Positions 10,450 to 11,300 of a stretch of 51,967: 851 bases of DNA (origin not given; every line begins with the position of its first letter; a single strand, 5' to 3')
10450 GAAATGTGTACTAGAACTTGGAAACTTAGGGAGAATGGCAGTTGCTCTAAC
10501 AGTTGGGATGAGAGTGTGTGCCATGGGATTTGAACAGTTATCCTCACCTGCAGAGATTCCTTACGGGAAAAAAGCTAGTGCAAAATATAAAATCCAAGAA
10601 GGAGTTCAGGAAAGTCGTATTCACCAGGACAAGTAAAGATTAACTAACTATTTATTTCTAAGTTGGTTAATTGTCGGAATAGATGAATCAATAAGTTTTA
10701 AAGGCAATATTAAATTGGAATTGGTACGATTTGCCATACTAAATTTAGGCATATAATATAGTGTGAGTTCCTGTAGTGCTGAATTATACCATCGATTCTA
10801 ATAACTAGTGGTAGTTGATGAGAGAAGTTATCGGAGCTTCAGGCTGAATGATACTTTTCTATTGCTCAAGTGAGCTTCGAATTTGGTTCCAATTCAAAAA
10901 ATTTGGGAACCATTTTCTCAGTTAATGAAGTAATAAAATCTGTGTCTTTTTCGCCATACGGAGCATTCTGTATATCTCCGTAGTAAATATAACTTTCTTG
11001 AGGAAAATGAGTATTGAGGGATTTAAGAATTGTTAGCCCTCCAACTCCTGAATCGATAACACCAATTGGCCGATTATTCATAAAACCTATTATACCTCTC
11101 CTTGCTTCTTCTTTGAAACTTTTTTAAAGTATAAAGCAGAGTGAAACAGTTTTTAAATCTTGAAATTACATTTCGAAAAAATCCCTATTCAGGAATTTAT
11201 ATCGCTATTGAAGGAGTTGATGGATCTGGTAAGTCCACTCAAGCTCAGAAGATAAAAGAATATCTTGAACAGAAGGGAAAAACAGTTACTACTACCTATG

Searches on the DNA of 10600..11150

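Call 52: search_rna_families(source=window, start=10600, end=11150, threshold=evalue, max_evalue=1)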
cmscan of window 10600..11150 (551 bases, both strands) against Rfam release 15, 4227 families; matches with E-value up to 1: 0.
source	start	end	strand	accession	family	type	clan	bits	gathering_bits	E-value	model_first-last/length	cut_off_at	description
